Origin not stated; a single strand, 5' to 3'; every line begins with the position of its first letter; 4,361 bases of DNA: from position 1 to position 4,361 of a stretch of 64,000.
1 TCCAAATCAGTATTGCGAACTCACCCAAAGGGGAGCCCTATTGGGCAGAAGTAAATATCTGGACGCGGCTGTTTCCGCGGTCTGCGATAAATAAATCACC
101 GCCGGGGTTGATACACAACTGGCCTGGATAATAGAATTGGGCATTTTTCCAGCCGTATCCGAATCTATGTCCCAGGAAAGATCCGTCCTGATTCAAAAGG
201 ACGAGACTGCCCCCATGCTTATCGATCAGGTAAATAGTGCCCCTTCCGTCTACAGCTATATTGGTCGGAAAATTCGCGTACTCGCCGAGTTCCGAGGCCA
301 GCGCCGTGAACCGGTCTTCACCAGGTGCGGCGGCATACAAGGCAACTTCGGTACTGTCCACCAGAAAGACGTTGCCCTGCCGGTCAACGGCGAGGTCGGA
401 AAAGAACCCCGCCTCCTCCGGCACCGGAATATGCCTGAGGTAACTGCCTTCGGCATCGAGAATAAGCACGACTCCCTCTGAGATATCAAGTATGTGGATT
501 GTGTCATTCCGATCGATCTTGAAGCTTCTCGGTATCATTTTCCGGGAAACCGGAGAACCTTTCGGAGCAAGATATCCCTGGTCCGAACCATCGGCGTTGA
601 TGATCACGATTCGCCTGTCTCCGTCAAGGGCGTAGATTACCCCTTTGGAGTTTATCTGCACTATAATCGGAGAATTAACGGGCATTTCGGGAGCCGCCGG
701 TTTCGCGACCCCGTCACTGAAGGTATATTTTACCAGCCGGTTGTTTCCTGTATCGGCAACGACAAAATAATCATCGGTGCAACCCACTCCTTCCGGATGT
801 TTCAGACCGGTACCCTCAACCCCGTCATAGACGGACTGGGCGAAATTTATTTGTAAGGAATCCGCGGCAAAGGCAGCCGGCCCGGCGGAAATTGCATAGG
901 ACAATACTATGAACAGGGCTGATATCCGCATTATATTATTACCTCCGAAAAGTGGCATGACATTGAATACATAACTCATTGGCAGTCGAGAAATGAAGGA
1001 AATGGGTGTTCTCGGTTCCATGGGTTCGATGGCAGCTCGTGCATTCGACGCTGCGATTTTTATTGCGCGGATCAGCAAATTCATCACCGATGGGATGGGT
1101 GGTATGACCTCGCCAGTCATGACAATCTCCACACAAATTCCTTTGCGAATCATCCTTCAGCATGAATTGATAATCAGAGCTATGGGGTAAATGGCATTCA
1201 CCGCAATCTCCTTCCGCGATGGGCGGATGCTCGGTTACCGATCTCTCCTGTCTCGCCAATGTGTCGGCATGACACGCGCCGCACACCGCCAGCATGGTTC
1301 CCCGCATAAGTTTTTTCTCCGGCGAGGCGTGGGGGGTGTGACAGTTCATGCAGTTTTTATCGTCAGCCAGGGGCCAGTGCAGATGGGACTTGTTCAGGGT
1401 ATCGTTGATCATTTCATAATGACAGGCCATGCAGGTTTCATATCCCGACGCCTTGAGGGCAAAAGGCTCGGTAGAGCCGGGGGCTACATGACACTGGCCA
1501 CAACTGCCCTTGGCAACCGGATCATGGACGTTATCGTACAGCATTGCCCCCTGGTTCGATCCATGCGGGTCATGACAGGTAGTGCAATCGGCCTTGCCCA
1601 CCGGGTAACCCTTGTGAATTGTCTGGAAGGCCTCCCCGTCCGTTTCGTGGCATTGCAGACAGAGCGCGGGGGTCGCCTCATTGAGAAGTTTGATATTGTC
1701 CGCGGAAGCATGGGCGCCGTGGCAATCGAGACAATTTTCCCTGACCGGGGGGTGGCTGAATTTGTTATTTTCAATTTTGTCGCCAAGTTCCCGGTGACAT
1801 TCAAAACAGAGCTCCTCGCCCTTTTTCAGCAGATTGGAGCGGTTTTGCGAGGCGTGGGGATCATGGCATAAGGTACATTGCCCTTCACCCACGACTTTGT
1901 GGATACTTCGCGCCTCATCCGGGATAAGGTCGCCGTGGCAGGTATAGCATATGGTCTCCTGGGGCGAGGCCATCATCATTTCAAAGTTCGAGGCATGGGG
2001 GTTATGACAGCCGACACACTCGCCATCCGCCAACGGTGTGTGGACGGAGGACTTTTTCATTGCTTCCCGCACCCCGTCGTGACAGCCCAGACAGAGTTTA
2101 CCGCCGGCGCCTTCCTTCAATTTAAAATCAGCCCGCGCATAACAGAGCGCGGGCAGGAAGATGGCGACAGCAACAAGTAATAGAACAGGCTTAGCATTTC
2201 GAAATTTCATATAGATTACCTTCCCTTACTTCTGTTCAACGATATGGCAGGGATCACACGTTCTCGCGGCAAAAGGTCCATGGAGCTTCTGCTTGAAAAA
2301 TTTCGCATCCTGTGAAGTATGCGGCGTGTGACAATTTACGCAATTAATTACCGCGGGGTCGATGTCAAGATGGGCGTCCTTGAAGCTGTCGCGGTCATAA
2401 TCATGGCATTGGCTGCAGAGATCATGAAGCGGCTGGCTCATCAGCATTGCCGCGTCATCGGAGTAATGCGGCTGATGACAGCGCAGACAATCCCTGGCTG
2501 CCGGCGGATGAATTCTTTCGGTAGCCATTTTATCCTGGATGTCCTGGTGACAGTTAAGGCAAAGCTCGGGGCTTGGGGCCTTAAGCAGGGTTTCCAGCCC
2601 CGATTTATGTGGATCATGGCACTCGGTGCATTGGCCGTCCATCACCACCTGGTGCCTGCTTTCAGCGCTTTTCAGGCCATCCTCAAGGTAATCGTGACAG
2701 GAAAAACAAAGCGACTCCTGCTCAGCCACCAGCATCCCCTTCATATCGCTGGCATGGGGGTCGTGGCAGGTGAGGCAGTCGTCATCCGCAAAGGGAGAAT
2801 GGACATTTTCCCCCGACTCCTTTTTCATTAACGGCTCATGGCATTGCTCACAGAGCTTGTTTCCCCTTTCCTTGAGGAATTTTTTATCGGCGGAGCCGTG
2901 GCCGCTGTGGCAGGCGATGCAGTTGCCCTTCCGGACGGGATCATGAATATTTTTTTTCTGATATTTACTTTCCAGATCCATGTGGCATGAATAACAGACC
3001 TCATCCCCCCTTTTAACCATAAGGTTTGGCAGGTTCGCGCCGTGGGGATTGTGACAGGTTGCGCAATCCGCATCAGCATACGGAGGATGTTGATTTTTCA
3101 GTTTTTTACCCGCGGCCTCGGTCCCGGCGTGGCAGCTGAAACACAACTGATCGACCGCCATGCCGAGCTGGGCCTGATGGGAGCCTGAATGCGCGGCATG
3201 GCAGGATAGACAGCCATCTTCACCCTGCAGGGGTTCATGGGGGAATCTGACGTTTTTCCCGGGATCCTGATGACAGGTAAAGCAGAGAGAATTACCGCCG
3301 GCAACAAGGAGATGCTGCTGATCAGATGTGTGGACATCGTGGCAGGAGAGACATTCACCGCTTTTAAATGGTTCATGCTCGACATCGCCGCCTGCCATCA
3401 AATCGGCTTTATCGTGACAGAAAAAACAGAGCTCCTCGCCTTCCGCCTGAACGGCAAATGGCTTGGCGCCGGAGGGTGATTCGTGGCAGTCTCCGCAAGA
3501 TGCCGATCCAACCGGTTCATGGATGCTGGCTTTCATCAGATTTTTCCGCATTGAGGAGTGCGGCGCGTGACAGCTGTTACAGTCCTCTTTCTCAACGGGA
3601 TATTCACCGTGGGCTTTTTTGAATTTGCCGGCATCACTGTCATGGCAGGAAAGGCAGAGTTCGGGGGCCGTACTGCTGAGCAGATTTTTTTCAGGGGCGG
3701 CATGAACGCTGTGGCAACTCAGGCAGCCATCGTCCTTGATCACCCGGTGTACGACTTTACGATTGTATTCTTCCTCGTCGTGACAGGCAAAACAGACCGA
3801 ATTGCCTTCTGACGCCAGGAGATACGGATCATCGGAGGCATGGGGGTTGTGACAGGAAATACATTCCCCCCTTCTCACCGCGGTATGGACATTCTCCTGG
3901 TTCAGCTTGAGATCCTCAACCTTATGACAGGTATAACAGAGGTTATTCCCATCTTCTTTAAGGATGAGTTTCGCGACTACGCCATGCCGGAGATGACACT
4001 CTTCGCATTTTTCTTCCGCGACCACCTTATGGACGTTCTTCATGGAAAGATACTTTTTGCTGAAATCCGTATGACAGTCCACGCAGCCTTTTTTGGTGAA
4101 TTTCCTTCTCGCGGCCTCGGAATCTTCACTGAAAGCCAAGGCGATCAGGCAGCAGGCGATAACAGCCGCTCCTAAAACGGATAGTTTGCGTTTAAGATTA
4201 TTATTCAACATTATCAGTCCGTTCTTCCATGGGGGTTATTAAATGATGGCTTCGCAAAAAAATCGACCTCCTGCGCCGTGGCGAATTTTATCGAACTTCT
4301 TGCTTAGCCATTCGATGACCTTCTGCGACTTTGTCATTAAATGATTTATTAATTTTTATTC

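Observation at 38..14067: Eleven-gene cytochrome / beta-barrel / beta-propeller operon: candidate outer-membrane electron conduit with a parts list unlike MtrCAB or Geobacter Pcc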

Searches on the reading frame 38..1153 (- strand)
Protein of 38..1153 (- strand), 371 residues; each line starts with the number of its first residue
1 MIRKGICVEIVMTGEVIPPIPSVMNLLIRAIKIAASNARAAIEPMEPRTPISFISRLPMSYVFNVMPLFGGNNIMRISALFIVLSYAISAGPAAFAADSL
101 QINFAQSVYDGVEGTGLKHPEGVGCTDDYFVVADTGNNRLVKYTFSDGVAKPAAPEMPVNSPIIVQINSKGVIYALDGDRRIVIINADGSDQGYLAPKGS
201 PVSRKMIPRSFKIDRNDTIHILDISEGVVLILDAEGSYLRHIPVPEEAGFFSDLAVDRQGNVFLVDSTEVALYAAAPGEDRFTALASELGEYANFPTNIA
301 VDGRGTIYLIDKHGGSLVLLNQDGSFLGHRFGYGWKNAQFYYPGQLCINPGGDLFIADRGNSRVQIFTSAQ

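Call 4: search_protein_families(library=pfam, proteins=[window:38-1153:-], max_evalue=0.01)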
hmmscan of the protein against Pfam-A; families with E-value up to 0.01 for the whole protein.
window:38-1153:- (371 aa): 3 families
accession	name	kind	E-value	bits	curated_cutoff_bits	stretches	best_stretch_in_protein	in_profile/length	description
PF01436.27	NHL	-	5.6e-14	51.8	20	1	340-367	1-28/28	NHL repeat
PF25021.1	TEN_NHL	-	3.7e-05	23.3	27.1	0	336-365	325-354/357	Teneurin NHL domain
PF14433.11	SUKH-3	-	0.00049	20.7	23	0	242-283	101-138/146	SUKH-3 immunity protein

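Call 5: search_protein_families(library=ncbifam, proteins=[window:38-1153:-], max_evalue=0.01)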
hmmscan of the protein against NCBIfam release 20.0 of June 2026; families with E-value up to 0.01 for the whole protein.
window:38-1153:- (371 aa): 2 families
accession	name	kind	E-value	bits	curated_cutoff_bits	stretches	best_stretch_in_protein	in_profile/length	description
NF035926.1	scyF_NHL_VPEP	equivalog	2.6e-09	36.7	350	1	252-368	155-274/376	scytonemin biosynthesis PEP-CTERM protein ScyF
NF033206.1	ScyE_fam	subfamily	0.0057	16.2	80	0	119-153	141-174/333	ScyD/ScyE family protein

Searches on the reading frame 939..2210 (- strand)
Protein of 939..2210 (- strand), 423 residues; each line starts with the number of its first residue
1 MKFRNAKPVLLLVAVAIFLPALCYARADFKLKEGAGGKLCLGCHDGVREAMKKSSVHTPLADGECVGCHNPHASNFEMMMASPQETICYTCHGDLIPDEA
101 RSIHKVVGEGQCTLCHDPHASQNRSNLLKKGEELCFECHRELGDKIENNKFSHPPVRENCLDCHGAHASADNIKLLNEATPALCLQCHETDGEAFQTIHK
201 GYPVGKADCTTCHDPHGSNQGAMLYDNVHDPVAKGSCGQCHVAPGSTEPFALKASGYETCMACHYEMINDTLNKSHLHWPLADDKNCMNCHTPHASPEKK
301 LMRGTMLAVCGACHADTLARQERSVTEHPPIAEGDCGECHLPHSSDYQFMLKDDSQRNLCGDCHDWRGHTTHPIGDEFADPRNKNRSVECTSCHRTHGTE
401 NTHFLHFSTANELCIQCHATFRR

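Call 4: search_protein_families(library=pfam, proteins=[window:939-2210:-], max_evalue=0.01)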
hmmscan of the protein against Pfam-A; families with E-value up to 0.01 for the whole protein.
window:939-2210:- (423 aa): 6 families
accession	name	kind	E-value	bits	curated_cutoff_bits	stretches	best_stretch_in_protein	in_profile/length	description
PF09699.15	Paired_CXXCH_1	-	3.3e-90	295.9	20.6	8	104-141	1-38/41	Doubled CXXCH motif (Paired_CXXCH_1)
PF14537.11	Cytochrom_c3_2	-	3.3e-19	69.5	25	5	235-314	6-78/79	Cytochrome c3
PF14522.11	Cytochrome_C7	-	1.7e-18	66.6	24.8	4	308-365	14-67/67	Cytochrome c7 and related cytochrome c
PF02085.21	Cytochrom_CIII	-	7.1e-11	42.8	22.9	0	183-264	32-101/101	Class III cytochrome C family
PF22113.1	Mtrc-MtrF_II-IV_dom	-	1.9e-10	41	30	1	86-219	7-169/176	Outer membrane cytochrome MtrC/MtrF-like, domains II/IV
PF22678.1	Cytochrom_c_NrfB-like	-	6.6e-09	36.6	27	0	88-187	1-89/89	Cytochrome c-type protein NrfB-like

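Call 5: search_protein_families(library=ncbifam, proteins=[window:939-2210:-], max_evalue=0.01)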
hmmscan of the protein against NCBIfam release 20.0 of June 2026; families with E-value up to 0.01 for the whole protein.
window:939-2210:- (423 aa): 8 families
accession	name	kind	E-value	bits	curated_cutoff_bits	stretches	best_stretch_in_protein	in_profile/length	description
TIGR01905.1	paired_CXXCH_1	subfamily_domain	3.7e-82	270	25.2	8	57-94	1-38/41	doubled CXXCH domain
TIGR03508.1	decahem_SO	subfamily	7.9e-58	195.9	192.2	4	34-194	67-225/258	DmsE family decaheme c-type cytochrome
NF041028.1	decahem_GSU2203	exception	9.1e-51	172.9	325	4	32-191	96-255/317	GSU2203 family decaheme c-type cytochrome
TIGR03507.1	decahem_SO1788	subfamily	7.8e-15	54.4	209.3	3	225-294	234-305/672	OmcA/MtrC family decaheme c-type cytochrome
TIGR03153.1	cytochr_NrfH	equivalog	6.9e-11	42.4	134.2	2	10-142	3-136/138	cytochrome c nitrite reductase small subunit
NF045713.1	CxxCH_16_HmcA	equivalog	3.5e-10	39.1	400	1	39-194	113-258/541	sulfate respiration complex hexadecaheme cytochrome HmcA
NF045722.1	c3_cytochr_TmcA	equivalog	1.2e-09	38.1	114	1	207-267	58-113/125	acidic tetraheme cytochrome c3 TmcA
TIGR03146.1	cyt_nit_nrfB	equivalog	1e-07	32.3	166.6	1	62-189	11-142/145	cytochrome c nitrite reductase pentaheme subunit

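Call 94: find_encoding_contigs(protein=window:939-2210:-, flank=10000, max_places=2)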
Protein window:939-2210:- (423 aa): no gene with exactly this product is on record in the collection.

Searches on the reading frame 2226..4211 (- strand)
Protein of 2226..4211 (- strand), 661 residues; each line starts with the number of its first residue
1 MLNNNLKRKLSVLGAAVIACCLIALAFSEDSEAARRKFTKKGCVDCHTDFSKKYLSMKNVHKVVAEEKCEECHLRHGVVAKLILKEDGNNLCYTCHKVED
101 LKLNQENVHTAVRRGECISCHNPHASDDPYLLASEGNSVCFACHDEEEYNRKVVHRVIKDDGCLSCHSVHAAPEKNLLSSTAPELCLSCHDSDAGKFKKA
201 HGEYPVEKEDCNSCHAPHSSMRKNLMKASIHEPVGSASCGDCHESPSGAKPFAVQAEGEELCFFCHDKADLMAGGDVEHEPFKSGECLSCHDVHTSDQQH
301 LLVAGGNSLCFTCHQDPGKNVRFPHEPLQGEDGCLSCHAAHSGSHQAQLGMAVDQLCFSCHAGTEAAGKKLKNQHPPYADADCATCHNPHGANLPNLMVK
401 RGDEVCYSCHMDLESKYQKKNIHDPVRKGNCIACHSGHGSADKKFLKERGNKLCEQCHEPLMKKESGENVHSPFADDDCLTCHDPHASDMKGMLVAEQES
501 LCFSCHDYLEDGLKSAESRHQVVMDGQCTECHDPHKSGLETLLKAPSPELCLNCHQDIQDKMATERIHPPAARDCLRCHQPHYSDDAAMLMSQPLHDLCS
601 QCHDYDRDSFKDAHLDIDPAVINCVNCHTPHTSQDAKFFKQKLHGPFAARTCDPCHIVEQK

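Call 4: search_protein_families(library=pfam, proteins=[window:2226-4211:-], max_evalue=0.01)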
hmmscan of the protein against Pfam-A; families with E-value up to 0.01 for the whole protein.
window:2226-4211:- (661 aa): 8 families
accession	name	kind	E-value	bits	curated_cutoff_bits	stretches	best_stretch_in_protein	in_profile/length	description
PF09699.15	Paired_CXXCH_1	-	1.6e-141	460.2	20.6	12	471-508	1-38/41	Doubled CXXCH motif (Paired_CXXCH_1)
PF14537.11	Cytochrom_c3_2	-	2.4e-26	92.5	25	5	478-556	8-79/79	Cytochrome c3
PF14522.11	Cytochrome_C7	-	3.2e-25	88.2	24.8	4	27-97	3-67/67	Cytochrome c7 and related cytochrome c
PF22678.1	Cytochrom_c_NrfB-like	-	7.1e-21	74.9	27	1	492-536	26-69/89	Cytochrome c-type protein NrfB-like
PF22113.1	Mtrc-MtrF_II-IV_dom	-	4e-18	66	30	2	404-536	7-167/176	Outer membrane cytochrome MtrC/MtrF-like, domains II/IV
PF02085.21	Cytochrom_CIII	-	2.8e-15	56.9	22.9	1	369-458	19-101/101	Class III cytochrome C family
PF21269.3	TreT_GT1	-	2.7e-05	24.3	27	0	378-418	80-119/144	Trehalose synthase, N-terminal domain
PF13435.11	Cytochrome_C554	-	4.1e-05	24.9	20.8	0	33-73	41-83/84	Cytochrome c554 and c-prime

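Call 5: search_protein_families(library=ncbifam, proteins=[window:2226-4211:-], max_evalue=0.01)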
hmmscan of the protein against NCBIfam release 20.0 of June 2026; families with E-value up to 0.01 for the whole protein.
window:2226-4211:- (661 aa): 11 families
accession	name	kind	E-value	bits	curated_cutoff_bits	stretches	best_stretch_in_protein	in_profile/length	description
TIGR01905.1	paired_CXXCH_1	subfamily_domain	7.8e-132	429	25.2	12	471-508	1-38/41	doubled CXXCH domain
TIGR03508.1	decahem_SO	subfamily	2.6e-91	305.6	192.2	6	333-467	96-228/258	DmsE family decaheme c-type cytochrome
NF041028.1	decahem_GSU2203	exception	5.5e-72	242.7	325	5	256-400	98-242/317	GSU2203 family decaheme c-type cytochrome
NF008659.0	PRK11659.1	equivalog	1.4e-17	64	184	3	132-203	105-180/188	cytochrome c nitrite reductase pentaheme subunit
NF045713.1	CxxCH_16_HmcA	equivalog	1.5e-17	63.4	400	3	309-466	113-260/541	sulfate respiration complex hexadecaheme cytochrome HmcA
TIGR03153.1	cytochr_NrfH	equivalog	3.7e-16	59.4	134.2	1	16-145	4-134/138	cytochrome c nitrite reductase small subunit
TIGR03146.1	cyt_nit_nrfB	equivalog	5.7e-16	59.1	166.6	3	38-129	38-124/145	cytochrome c nitrite reductase pentaheme subunit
TIGR03507.1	decahem_SO1788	subfamily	2.4e-14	52.8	209.3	2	468-536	235-306/672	OmcA/MtrC family decaheme c-type cytochrome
NF045722.1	c3_cytochr_TmcA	equivalog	2.1e-10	40.6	114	2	140-192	60-112/125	acidic tetraheme cytochrome c3 TmcA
NF047727.1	4hemeCytCCctA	equivalog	3.2e-08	33.7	180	1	11-106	8-97/109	tetraheme c-type cytochrome CctA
TIGR04257.1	nanowire_3heme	domain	0.003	17.7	40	1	206-266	21-74/75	c(7)-type cytochrome triheme domain-containing protein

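Call 47: search_solved_structures(query=window:2226-4211:-, max_evalue=0.00001)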
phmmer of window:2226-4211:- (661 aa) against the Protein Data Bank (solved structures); distinct sequences matched with E-value up to 0.00001: 1.
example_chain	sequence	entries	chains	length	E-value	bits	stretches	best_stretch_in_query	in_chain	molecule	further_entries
6r2q_A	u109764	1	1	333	5.7e-19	71.2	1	300-460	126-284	Cystathionine beta-synthase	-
